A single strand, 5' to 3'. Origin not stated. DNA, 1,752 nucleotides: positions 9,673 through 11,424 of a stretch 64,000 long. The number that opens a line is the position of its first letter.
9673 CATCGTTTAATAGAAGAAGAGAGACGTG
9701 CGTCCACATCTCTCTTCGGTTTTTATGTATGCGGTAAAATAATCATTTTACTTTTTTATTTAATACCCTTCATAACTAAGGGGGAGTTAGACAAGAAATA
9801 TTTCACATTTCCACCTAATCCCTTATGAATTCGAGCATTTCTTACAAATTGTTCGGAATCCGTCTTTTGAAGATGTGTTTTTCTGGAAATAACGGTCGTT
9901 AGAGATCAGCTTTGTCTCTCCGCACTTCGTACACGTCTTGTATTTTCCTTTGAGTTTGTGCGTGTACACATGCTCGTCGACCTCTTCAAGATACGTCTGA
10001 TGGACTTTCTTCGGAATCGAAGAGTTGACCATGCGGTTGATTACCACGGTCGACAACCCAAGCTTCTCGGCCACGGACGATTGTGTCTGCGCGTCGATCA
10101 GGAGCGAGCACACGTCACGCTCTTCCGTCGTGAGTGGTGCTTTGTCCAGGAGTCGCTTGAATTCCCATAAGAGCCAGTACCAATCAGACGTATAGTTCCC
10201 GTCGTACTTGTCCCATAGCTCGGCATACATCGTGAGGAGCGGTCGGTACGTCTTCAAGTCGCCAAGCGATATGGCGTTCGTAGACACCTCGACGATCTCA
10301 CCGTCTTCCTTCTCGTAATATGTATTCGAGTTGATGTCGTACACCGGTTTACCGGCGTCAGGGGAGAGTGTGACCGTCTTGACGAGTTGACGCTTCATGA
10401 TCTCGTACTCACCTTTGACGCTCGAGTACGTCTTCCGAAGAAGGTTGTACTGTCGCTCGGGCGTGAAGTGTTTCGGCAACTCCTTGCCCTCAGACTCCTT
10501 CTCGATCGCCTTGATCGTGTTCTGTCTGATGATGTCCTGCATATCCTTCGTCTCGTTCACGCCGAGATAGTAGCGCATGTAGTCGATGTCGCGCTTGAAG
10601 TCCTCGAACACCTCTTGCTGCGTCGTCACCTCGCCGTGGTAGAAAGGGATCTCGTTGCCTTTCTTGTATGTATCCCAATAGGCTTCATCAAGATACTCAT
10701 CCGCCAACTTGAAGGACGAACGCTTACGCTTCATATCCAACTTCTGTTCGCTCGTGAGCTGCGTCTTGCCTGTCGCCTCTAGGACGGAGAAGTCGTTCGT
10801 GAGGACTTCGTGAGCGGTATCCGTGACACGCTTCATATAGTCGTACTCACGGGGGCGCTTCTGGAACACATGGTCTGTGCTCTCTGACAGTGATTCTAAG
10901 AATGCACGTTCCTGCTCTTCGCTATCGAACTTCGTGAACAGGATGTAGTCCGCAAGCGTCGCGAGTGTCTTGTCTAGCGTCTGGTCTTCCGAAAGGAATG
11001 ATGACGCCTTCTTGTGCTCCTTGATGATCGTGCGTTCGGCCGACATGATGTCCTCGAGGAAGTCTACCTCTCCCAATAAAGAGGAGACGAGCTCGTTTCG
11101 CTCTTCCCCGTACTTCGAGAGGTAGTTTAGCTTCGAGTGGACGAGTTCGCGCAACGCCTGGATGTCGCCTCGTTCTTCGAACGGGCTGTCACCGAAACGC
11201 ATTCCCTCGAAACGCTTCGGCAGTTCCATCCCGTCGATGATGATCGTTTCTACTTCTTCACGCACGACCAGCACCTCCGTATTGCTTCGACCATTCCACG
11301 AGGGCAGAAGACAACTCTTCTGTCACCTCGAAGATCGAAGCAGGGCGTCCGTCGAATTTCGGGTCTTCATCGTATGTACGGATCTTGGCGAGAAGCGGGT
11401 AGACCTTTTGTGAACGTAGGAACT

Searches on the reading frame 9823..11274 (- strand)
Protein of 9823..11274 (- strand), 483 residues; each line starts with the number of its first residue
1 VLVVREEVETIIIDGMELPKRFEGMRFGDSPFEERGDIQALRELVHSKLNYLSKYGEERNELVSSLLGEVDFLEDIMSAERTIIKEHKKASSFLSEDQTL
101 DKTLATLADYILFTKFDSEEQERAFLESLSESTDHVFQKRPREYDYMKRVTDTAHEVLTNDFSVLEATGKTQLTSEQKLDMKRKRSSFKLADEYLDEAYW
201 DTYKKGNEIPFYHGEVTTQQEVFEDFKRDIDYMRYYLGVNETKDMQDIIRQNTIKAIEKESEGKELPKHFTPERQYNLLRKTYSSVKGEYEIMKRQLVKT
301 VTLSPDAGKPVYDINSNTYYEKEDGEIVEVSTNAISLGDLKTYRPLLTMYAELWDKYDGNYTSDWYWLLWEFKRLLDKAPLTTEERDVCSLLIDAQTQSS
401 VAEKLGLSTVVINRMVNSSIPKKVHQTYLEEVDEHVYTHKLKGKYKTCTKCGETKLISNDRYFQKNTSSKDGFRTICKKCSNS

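Call 12: search_protein_families(library=pfam, proteins=[window:9823-11274:-], max_evalue=0.01)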
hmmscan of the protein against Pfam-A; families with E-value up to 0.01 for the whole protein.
window:9823-11274:- (483 aa): 0 families

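Call 14: search_protein_families(library=phrogs, proteins=[window:9823-11274:-], max_evalue=0.001)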
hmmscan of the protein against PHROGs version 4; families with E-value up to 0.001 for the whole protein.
window:9823-11274:- (483 aa): 5 families
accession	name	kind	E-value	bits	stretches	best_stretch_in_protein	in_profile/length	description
phrog_5767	-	transcription regulation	4e-59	201.9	1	45-482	21-391/393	sigma factor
phrog_5558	-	moron, auxiliary metabolic gene and host takeover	1.7e-06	29.3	1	445-482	8-42/130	Lar-like restriction alleviation protein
phrog_12813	-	unknown function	1.9e-05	25.6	1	391-482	101-187/199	-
phrog_2255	-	DNA, RNA and nucleotide metabolism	2.4e-05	24.9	1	435-482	43-86/211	HNH endonuclease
phrog_6611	-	unknown function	0.00026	22.2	1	442-482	138-175/180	-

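Call 72: search_solved_structures(query=A1, max_evalue=10, show_alignments=2)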
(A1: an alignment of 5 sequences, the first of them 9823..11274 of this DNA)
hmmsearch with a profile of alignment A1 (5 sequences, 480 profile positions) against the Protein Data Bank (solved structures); distinct sequences matched with E-value up to 10: 11.
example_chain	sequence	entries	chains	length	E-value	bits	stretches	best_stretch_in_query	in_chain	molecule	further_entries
8jzt_A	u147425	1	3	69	0.024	16.8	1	378-418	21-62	RNA polymerase sigma factor SigF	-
1fse_A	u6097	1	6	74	0.033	16.4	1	374-419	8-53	GERE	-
8x6g_H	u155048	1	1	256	0.057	15.6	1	365-421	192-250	RNA polymerase sigma factor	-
7x1k_A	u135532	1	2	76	0.28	13.3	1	378-422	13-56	Chemotaxis protein CheY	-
4ldz_A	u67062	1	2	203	0.28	13.3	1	374-419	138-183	Transcriptional regulatory protein DesR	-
8vd6_A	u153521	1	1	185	0.3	13.2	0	382-422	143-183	CAP REPEAT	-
7bca_A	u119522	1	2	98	0.95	11.5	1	377-417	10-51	KORA domain-containing protein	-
6jqs_A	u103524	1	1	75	0.96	11.5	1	374-419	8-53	DNA-binding response regulator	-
4wt0_B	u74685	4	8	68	1.1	11.4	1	376-418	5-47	Response regulator receiver domain protein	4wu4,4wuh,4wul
4wsz_A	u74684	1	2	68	1.1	11.4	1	376-418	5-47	Response regulator receiver domain protein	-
7bbq_A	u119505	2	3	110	1.1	11.3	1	377-417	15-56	KORA domain-containing protein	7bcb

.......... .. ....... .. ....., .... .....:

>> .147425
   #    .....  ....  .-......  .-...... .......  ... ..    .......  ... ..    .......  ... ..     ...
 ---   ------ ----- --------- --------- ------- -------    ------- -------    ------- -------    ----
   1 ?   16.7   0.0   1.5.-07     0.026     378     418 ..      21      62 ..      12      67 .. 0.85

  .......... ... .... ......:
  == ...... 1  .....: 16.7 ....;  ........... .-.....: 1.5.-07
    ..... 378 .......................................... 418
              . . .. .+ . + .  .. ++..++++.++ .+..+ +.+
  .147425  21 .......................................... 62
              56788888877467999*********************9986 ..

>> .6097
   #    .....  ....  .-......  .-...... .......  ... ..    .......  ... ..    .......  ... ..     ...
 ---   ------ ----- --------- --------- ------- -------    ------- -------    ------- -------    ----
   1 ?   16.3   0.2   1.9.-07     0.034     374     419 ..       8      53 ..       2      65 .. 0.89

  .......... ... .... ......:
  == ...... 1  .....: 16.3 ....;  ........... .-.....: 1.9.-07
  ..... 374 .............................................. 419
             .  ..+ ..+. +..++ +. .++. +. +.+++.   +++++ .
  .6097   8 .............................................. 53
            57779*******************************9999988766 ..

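Call 73: search_dna_similar(query=window:9823-11274:-, collection=phages, mode=protein, max_rows=25, rows=spread)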
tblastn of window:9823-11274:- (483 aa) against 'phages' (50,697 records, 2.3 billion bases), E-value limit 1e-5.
Records with a match: 28; places in all: 28; records where one place covers at least 80% of the query: 10.
Best place of each record, by identity: <60% 28.
By first word of the organism name: Enterococcus 7; Clostridioides 5; Mammaliicoccus 4; Staphylococcus 4; Geobacillus 2; Brevibacillus 2; Clostridium 2; Bacteriophage 1; Peptoclostridium 1.
By host as written in the record: - 4; Enterococcus faecium 4; Clostridioides difficile 3; Staphylococcus epidermidis 36-1 2; Enterococcus faecalis 2; Brevibacillus laterosporus 2; Clostridium difficile 2; Mammaliicoccus sciuri Dog127 1; and 8 more.
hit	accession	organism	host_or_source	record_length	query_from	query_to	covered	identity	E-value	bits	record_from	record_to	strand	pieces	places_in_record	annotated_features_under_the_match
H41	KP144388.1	Geobacillus virus E3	failed fermentation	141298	38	483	92%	32.1%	3e-69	245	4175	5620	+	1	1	major head-like protein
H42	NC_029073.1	Geobacillus virus E3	failed fermentation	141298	38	483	92%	32.1%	3e-69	245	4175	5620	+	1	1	sigma factor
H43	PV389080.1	Mammaliicoccus phage phi127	Mammaliicoccus sciuri Dog127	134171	20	480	95%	25.3%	5e-27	121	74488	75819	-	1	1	sigma factor | hypothetical protein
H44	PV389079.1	Mammaliicoccus phage phi116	Mammaliicoccus sciuri Dog116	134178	20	480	95%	25.3%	5e-27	121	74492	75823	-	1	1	sigma factor | hypothetical protein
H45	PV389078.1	Mammaliicoccus phage phi36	Mammaliicoccus sciuri Dog036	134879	47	483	90%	24.1%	1e-25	117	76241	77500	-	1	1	sigma factor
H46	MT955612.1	Staphylococcus phage SPbeta-like 2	Staphylococcus haemolyticus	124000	50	473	88%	24.6%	7e-19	96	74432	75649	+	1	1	hypothetical protein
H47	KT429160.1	Staphylococcus phage SPbeta-like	Staphylococcus epidermidis 36-1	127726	50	473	88%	24.6%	7e-19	96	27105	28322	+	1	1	hypothetical protein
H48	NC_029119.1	Staphylococcus phage SPbeta-like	Staphylococcus epidermidis 36-1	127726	50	473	88%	24.6%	7e-19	96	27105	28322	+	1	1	sigma factor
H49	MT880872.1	Staphylococcus phage PhiSepi-HH3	Staphylococcus epidermidis HD21-2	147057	50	473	88%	24.6%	7e-19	96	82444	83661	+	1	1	hypothetical protein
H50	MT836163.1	Bacteriophage sp.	human fecal samples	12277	280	482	42%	28.8%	7e-12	74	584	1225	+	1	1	record has no annotation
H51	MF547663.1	Clostridioides phage LIBA2945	Clostridioides difficile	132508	375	481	22%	39.6%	1e-9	67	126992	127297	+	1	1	luxR family regulatory protein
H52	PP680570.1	Enterococcus phage VRE9_4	Enterococcus faecium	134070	346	483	29%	30.4%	5e-10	68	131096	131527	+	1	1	sigma factor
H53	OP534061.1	Enterococcus phage H1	Enterococcus faecium 374iF1 (22)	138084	346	483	29%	30.4%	6e-10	68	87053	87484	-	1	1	hypothetical protein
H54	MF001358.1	Enterococcus phage EF1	Enterococcus faecalis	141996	346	483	29%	30.4%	6e-10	68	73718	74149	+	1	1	hypothetical protein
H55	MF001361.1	Enterococcus phage EF5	Enterococcus faecalis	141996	346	483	29%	30.4%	6e-10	68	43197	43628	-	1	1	hypothetical protein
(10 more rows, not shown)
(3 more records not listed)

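Call 75: get_annotated_region(hit=H43, flank=6000)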
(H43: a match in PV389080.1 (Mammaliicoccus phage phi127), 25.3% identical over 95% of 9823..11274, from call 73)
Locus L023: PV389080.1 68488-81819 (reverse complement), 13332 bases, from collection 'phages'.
description: Mammaliicoccus phage phi127, complete genome.
organism: Mammaliicoccus phage phi127 (NCBI taxid 3414229)
taxonomy: Viruses
host: Mammaliicoccus sciuri Dog127; source: induction of prophage; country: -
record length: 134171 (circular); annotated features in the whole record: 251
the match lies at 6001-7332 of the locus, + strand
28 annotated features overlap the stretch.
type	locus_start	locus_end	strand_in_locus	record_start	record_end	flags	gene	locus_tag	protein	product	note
CDS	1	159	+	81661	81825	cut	-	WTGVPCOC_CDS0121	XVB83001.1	hypothetical protein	-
CDS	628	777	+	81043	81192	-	-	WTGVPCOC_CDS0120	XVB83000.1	hypothetical protein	-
CDS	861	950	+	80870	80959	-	-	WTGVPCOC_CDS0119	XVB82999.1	hypothetical protein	-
CDS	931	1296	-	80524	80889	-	-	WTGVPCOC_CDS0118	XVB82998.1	hypothetical protein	-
CDS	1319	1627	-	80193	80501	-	-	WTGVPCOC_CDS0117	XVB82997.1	hypothetical protein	-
CDS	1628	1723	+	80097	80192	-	-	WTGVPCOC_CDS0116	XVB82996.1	hypothetical protein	-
CDS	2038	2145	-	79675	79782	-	-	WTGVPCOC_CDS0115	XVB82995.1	hypothetical protein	-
CDS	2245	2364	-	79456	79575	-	-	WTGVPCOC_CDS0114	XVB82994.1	hypothetical protein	-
CDS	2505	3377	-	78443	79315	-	-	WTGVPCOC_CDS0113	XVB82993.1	hypothetical protein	-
CDS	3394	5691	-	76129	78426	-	-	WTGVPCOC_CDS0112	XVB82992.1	exonuclease V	-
CDS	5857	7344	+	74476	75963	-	-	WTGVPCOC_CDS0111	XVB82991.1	sigma factor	-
CDS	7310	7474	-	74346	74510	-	-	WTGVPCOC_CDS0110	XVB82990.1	hypothetical protein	-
CDS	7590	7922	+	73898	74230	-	-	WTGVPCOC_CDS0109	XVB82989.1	DNA binding protein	-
CDS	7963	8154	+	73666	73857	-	-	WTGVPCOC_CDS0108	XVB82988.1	hypothetical protein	-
CDS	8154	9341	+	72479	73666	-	-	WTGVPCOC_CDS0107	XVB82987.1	exonuclease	-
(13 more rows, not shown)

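Call 79: find_homologous_proteins(query=window:9823-11274:-, max_evalue=1e-10)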
Query window:9823-11274:- (483 aa): 12 proteins with E <= 1e-10 among 8000 candidates.
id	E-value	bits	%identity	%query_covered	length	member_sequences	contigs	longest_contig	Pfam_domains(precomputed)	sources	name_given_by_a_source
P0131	0.0e+0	1072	100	99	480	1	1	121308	-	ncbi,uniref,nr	ncbi:hypothetical protein EVJ32_04555 [Exiguobacterium sp. SH5S4]|uniref:hypothetical protein n=1 Ta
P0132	5.7e-286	967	90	99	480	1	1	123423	-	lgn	-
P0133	1.5e-248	843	75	99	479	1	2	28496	-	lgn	-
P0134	1.7e-248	843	76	99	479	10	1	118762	-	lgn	-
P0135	3.9e-240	816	73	99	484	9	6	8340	-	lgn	-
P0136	8.0e-119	416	45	95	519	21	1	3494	-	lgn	-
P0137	6.4e-58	215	35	91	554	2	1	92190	-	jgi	jgi:hypothetical protein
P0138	1.9e-53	200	31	92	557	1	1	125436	-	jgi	jgi:hypothetical protein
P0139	1.2e-18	85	33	36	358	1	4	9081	-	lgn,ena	-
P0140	1.6e-18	85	34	36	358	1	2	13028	-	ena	-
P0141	9.5e-13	66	35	36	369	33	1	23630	-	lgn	-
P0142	4.9e-11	60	30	45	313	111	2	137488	-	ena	-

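Call 80: find_encoding_contigs(protein=P0134, flank=10000, max_places=2)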
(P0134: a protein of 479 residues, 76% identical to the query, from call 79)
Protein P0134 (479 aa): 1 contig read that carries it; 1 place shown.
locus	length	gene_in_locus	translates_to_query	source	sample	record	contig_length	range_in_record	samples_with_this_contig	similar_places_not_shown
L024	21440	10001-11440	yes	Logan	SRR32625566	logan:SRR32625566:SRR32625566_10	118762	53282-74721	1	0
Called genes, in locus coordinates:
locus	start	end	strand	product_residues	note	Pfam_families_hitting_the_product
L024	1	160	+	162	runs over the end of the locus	-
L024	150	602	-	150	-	-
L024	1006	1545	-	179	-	-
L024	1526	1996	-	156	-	-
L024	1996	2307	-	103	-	-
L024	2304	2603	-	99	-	-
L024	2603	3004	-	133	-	-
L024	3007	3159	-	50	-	-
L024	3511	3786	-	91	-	-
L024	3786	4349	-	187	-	PF04275:P-mevalo_kinase (faint), PF13238:AAA_18, PF21448:DNMK (weak)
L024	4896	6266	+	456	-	-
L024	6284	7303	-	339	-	PF02899:Phage_int_SAM_1, PF13495:Phage_int_SAM_4 (faint), PF00589:Phage_integrase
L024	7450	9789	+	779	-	PF23139:OB_YrrC, PF14490:HHH_RecD2, PF01443:Viral_helicase1 (faint), PF05970:PIF1, PF13245:AAA_19, PF13604:AAA_30, PF18335:SH3_13, PF13538:UvrD_C_2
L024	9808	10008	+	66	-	-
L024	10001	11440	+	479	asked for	-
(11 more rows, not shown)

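Call 81: find_encoding_contigs(protein=P0135, flank=8000, max_places=6)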
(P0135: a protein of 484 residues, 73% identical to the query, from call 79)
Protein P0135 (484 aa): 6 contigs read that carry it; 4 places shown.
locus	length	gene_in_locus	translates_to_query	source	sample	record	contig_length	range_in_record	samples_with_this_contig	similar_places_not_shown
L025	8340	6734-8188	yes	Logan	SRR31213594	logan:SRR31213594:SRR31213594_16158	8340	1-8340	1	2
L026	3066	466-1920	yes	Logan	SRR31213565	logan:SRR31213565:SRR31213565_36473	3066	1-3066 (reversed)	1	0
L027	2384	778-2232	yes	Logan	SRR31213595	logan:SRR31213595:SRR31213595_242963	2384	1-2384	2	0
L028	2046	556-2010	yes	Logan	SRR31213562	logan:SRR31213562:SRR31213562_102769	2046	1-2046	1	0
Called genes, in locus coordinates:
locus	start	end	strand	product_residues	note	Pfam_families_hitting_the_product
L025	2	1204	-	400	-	PF12323:HTH_OrfB_IS605, PF01385:OrfB_IS605, PF07282:Cas12f1-like_TNB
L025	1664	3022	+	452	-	-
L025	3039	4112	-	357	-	PF02899:Phage_int_SAM_1, PF00589:Phage_integrase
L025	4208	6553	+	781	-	PF23139:OB_YrrC (weak), PF14490:HHH_RecD2, PF05970:PIF1, PF13604:AAA_30, PF01443:Viral_helicase1 (faint), PF13245:AAA_19, PF18335:SH3_13, PF13538:UvrD_C_2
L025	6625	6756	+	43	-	-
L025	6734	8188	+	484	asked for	-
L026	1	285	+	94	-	?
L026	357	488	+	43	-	-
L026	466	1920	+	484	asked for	-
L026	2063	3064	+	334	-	?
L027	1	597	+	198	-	?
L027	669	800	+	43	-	-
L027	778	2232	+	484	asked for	-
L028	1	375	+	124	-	?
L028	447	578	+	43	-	-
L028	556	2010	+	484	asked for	-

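Call 90: predict_structure(alignment_id=A4)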
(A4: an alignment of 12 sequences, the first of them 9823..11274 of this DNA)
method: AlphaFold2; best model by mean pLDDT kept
length: 483 residues; sequences in the alignment: 12
mean_pLDDT: 60.7   pTM: 0.30
mean pLDDT of the five models: 60.7, 59.3, 57.9, 55.6, 55.2
residues with pLDDT >= 90: 21; 70-90: 166; 50-70: 134; < 50: 162
segments of 3 or more residues with pLDDT < 50: 1-38, 71-83, 89-100, 131-147, 201-221, 293-323, 325-335, 433-442
pLDDT, mean of each block of 10 residues (from residue 1): 34 41 33 43 61 69 67 42 50 40 58 67 65 36 48 58 56 60 54 50 35 34 61 76 84 86 75 78 67 41 27 35 40 54 81 71 64 85 91 83 88 89 84 43 71 70 80 84 75
secondary structure, 60 per line:
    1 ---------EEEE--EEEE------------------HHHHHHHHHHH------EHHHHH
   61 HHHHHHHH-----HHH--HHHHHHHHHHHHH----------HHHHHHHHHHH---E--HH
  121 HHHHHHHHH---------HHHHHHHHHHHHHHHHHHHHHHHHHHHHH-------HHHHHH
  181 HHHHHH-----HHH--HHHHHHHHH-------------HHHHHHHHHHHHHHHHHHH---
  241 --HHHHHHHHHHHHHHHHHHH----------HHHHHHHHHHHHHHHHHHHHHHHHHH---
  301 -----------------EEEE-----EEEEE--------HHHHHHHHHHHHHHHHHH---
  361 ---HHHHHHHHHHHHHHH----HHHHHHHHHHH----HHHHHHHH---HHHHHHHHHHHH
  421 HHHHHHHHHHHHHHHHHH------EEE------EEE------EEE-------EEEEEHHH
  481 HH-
elements in order: E10-13 E16-19 H38-48 H56-68 H79-91 H102-112 H119-129 H139-167 H175-186 H197-205 H219-237 H243-261 H272-297 E318-321 E327-331 H340-357 H364-378 H383-393 H398-405 H409-438 E445-447 E454-456 E463-465 E473-477 H478-482

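Call 92: fold_search(model_id=the predicted structure, library=pdb)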
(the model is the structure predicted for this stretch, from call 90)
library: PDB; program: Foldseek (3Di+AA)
matches with E <= 10: 111; with E <= 0.001: 0
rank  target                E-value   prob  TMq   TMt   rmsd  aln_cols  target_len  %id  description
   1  8j07_c2               6.2e-02  0.41  0.14  0.11  35.1       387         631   13  96nm repeat of human respiratory doublet microtubule and associated axonemal complexes (released 2023-07-26)
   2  9a4r_A                4.6e-01  0.30  0.12  0.25  24.2       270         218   14  Integrative model of RPSH-RPOB by crosslinking MS and deep learning (released 2024-09-18)
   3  4ldz_B                7.2e-01  0.99  0.10  0.26   5.3        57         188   24  Crystal structure of the full-length response regulator DesR in the active state (released 2014-07-16)
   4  9b0e_A                8.4e-01  0.75  0.12  0.07  10.8       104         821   16  Cryo-EM Structure of E.coli produced recombinant N-acetyltransferase 10 (NAT10) in complex with cytidine-amide-CoA bis (released 2024-09-11)
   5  3hug_K                1.1e+00  0.90  0.11  0.60   3.1        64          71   17  Crystal structure of Mycobacterium tuberculosis anti-sigma factor RslA in complex with -35 promoter binding domain of  (released 2010-03-02)
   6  3mzy                  1.1e+00  0.75  0.13  0.42   6.6        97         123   14  The Crystal Structure of the RNA polymerase sigma-H factor from Fusobacterium nucleatum to 2.5A (released 2010-06-02)
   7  7vim_A                1.1e+00  0.99  0.13  0.87   1.6        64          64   19  The C-terminal DNA binding domain of EsrB from Edwardsiella piscicida (released 2022-09-28)
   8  5clv_M                1.1e+00  0.89  0.10  0.59   2.8        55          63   14  Crystal Structure of KorA-operator DNA complex (KorA-OA) (released 2016-04-06)
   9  4zmr_A                1.3e+00  0.85  0.09  0.20   8.4        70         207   18  Structural characterization of the full-length response regulator spr1814 in complex with a phosphate analogue reveals (released 2016-04-27)
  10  3c3w_A                1.3e+00  0.38  0.10  0.19  11.5       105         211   18  Crystal Structure of the Mycobacterium tuberculosis Hypoxic Response Regulator DosR (released 2008-04-22)
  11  8qx8_F                1.3e+00  0.03  0.09  0.05  38.4       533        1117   12  Endosomal membrane tethering complex CORVET (released 2024-07-03)
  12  1fse_A                1.4e+00  0.90  0.09  0.59   5.3        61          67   23  CRYSTAL STRUCTURE OF THE BACILLUS SUBTILIS REGULATORY PROTEIN GERE (released 2001-03-21)
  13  4ldz_A                1.6e+00  0.89  0.11  0.26   6.6        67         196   19  Crystal structure of the full-length response regulator DesR in the active state (released 2014-07-16)
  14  1fse_D                1.7e+00  0.87  0.09  0.58   5.3        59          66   24  CRYSTAL STRUCTURE OF THE BACILLUS SUBTILIS REGULATORY PROTEIN GERE (released 2001-03-21)
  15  9n6x_LX               1.7e+00  0.28  0.13  0.08  17.5       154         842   14  SSU processome maturation and disassembly, State B (released 2025-11-05)
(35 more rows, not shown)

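Call 111: find_encoding_contigs(protein=P0137, flank=8000, max_places=1)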
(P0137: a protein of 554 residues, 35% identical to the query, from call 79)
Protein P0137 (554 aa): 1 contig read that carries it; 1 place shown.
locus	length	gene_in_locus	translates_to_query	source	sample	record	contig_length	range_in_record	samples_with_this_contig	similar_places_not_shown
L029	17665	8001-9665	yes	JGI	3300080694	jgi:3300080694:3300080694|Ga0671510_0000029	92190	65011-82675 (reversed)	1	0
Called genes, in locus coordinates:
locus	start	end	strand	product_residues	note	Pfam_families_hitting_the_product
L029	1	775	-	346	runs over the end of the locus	PF02899:Phage_int_SAM_1 (weak), PF13495:Phage_int_SAM_4 (weak), PF00589:Phage_integrase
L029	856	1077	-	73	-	-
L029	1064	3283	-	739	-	PF01580:FtsK_SpoIIIE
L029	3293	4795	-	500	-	-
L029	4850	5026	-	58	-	-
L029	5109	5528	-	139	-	PF01381:HTH_3, PF12844:HTH_19 (weak), PF13443:HTH_26 (weak)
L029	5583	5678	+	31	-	-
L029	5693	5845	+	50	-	-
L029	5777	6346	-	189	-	PF01551:Peptidase_M23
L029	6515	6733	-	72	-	-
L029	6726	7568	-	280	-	PF17989:ALP_N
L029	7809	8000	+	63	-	-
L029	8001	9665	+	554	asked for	-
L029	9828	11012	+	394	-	PF13638:PIN_4, PF02562:PhoH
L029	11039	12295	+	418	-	PF27386:YonJ_N (faint)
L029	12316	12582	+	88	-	-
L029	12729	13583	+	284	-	PF27269:YonG_N, PF27316:YonG_C (weak)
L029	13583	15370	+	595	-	PF03354:TerL_ATPase (weak), PF03237:Terminase_6N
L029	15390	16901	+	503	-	-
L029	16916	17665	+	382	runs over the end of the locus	PF27290:YonD_N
